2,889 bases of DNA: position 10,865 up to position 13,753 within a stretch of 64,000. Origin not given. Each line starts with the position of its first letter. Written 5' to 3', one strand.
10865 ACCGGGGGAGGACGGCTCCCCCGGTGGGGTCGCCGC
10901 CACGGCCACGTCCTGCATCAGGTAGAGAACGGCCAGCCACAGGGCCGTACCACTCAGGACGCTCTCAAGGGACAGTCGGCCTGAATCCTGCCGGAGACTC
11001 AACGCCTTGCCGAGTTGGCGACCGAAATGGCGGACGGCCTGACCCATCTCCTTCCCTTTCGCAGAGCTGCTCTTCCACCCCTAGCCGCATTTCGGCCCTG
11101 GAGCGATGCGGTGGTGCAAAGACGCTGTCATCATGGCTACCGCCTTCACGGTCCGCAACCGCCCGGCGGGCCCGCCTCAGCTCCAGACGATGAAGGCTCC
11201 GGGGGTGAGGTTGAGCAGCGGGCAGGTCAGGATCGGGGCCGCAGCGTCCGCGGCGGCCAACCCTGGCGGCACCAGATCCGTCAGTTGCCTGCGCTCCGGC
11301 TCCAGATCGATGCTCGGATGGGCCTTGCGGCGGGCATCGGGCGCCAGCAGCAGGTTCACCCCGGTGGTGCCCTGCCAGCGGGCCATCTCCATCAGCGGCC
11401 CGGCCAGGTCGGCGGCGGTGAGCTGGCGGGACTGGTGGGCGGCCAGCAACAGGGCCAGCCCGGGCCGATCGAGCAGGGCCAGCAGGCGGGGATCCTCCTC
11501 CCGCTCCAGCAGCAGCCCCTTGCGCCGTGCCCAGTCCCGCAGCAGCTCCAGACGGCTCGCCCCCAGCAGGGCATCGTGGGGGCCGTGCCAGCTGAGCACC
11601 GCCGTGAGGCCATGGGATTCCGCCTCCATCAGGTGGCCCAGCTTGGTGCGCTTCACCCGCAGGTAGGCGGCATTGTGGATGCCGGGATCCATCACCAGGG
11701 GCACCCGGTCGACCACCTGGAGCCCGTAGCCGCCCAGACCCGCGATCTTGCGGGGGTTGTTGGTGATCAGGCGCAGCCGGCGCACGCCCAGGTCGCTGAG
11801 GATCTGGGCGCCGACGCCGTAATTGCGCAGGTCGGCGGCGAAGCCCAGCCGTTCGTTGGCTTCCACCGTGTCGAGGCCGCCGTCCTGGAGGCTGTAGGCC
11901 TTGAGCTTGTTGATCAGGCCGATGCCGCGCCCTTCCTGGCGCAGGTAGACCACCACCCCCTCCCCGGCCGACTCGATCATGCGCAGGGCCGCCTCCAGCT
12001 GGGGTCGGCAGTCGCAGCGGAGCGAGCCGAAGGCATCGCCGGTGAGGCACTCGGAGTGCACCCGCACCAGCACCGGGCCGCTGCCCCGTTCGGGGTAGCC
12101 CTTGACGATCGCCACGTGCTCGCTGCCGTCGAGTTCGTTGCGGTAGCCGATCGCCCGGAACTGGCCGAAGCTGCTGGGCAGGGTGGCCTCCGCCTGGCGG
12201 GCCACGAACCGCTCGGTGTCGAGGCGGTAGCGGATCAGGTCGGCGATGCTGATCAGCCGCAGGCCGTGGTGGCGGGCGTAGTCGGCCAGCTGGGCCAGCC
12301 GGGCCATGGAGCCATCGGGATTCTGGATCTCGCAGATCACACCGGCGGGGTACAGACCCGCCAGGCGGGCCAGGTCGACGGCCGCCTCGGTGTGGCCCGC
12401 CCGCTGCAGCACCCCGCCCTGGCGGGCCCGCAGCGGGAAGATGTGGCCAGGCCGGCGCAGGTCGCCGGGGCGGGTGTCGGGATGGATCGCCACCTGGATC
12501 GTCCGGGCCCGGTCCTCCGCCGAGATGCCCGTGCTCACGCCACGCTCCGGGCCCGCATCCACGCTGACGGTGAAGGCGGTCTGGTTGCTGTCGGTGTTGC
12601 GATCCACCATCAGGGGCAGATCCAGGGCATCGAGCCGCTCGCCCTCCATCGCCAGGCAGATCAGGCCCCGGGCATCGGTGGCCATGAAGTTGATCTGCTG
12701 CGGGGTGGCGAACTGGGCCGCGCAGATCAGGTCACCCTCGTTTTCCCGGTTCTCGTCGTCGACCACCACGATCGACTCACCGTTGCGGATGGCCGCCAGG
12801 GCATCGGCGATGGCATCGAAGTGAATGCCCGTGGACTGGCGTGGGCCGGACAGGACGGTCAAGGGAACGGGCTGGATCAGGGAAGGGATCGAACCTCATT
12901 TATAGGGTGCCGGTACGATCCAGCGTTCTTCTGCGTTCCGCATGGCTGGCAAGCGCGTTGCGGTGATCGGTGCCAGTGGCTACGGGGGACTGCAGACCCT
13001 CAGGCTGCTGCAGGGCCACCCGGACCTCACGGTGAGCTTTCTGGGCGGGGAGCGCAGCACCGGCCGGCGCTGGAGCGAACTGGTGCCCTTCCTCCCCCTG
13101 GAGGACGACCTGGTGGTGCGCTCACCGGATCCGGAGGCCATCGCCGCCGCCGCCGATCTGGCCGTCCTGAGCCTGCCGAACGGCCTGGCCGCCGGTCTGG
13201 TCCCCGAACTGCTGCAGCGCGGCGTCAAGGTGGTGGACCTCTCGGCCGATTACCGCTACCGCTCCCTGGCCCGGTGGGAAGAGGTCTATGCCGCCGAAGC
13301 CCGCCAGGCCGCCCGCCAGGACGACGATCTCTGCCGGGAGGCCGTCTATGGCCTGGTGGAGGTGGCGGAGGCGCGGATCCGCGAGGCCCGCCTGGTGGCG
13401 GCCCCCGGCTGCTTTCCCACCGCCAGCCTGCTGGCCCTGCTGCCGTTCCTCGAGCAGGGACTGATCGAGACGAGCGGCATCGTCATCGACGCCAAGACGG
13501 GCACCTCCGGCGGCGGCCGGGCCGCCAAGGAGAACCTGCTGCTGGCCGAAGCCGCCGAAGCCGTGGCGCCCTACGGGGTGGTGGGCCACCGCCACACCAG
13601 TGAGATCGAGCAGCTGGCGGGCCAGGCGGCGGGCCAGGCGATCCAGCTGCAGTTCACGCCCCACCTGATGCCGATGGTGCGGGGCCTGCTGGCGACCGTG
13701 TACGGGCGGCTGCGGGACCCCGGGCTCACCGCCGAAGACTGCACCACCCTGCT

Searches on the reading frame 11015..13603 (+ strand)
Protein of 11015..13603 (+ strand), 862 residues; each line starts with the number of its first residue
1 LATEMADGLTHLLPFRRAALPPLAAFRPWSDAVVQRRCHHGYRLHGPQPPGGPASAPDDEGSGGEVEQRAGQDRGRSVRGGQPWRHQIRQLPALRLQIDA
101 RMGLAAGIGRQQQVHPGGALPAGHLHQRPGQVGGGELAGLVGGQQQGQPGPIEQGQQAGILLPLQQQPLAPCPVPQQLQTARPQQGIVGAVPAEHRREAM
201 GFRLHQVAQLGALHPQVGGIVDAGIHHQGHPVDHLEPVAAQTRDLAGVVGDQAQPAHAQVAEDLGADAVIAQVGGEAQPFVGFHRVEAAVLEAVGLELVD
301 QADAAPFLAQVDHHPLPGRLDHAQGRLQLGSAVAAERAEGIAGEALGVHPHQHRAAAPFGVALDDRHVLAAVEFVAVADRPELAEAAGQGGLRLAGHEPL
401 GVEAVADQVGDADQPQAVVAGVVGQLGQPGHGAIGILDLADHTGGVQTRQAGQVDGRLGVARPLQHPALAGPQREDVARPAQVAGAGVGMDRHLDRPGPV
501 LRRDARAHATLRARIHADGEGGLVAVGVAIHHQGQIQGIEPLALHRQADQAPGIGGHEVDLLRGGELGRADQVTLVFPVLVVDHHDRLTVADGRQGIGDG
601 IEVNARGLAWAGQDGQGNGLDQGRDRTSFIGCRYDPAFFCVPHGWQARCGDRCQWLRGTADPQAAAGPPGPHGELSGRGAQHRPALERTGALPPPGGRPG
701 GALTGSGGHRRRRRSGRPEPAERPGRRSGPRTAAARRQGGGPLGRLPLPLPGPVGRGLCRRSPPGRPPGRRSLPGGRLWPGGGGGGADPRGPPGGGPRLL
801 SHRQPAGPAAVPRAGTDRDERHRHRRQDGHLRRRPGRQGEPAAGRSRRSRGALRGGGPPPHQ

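Call 18: search_protein_families(library=pfam, proteins=[window:11015-13603:+], max_evalue=0.001)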
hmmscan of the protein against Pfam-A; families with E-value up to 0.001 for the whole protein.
window:11015-13603:+ (862 aa): 0 families
